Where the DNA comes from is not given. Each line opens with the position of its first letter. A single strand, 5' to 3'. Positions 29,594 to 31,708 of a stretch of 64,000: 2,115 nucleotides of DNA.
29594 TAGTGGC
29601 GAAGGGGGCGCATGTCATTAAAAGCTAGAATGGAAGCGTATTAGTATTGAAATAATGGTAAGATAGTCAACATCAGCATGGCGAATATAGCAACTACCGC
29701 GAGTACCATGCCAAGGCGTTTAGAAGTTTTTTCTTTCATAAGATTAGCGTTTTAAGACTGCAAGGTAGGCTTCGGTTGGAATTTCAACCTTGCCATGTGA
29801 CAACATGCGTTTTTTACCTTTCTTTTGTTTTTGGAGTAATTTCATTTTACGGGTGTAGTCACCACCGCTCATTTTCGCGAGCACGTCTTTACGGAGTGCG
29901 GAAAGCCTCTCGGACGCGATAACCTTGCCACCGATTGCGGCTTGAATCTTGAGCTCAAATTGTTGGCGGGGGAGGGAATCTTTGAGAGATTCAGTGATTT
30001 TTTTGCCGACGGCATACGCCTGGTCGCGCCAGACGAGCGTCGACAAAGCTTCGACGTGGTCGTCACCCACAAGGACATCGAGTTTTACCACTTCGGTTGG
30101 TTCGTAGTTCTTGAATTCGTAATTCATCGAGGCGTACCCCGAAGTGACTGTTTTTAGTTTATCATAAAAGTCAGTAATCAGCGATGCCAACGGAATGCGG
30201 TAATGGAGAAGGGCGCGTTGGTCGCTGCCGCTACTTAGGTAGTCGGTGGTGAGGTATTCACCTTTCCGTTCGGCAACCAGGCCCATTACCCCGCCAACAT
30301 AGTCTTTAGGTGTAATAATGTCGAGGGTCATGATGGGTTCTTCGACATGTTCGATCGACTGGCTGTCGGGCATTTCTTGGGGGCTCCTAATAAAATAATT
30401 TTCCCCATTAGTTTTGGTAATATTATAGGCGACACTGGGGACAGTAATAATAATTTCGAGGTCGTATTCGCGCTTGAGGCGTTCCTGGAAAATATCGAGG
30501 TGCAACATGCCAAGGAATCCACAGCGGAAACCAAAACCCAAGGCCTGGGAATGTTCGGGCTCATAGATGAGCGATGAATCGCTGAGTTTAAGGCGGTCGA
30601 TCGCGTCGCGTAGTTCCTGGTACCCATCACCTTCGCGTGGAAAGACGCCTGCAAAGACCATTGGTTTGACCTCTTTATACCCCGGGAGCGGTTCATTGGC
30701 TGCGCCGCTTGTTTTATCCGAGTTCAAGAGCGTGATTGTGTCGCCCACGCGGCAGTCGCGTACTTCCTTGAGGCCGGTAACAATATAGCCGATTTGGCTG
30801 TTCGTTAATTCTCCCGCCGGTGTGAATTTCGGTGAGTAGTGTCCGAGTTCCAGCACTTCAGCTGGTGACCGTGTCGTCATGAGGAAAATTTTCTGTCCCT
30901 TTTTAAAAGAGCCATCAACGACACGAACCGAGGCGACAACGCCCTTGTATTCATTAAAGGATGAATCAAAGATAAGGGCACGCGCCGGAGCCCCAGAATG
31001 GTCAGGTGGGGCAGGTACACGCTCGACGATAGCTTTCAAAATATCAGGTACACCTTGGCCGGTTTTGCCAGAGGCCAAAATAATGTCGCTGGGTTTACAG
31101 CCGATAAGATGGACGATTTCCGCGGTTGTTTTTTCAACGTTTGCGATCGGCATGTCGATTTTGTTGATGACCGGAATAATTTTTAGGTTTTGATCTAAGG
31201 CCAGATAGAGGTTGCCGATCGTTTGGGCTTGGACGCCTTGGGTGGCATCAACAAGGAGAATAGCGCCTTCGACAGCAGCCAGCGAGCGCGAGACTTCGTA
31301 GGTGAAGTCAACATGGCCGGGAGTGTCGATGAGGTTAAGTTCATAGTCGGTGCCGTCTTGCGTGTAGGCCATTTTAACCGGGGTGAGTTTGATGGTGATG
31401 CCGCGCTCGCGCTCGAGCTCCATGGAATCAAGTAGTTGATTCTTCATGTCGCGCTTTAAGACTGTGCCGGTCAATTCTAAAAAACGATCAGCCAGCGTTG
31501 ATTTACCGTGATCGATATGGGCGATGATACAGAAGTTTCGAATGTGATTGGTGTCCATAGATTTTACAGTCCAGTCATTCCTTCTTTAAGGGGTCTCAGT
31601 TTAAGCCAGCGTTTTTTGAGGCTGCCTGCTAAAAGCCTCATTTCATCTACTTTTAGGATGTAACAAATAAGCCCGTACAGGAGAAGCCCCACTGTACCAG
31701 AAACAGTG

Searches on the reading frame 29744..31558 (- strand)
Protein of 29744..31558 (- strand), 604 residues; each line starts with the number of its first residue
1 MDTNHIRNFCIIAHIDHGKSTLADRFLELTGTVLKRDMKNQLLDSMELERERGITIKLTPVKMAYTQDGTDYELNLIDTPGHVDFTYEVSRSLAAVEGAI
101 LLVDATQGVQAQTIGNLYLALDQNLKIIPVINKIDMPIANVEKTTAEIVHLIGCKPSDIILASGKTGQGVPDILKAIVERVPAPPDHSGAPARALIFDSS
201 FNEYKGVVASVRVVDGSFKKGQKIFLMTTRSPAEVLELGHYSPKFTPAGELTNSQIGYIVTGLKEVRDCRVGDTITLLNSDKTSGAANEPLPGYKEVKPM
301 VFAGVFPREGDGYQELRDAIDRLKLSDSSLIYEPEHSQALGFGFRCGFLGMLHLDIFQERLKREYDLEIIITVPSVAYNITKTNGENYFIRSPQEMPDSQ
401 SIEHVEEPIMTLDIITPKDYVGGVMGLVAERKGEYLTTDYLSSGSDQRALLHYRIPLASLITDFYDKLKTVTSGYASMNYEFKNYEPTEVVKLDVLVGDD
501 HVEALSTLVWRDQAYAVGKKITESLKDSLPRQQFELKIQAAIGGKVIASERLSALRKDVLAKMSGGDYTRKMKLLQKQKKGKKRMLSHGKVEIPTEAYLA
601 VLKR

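Call 79: search_solved_structures(query=window:29744-31558:-, max_evalue=1e-50, show_alignments=0)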
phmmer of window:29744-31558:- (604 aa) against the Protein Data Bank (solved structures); distinct sequences matched with E-value up to 1e-50: 5.
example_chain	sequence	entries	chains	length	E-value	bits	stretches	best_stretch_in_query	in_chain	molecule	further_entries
2ywe_A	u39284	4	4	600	2.8e-199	666.5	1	1-603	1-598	GTP-binding protein lepA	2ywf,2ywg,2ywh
5imq_B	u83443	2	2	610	3.3e-193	646.5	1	1-603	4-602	Elongation factor 4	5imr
4w2e_y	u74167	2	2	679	2.8e-192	643.4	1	4-603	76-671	50S ribosomal protein L9, Elongation factor 4 | GDPCP fused to the N-terminus of the ribosomal protein L9,Elongation factor 4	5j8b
3cb4_D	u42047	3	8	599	5.3e-187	626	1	5-602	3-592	GTP-binding protein lepA | Elongation factor 4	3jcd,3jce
3deg_C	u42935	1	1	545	1.4e-166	558.5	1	5-551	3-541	GTP-binding protein lepA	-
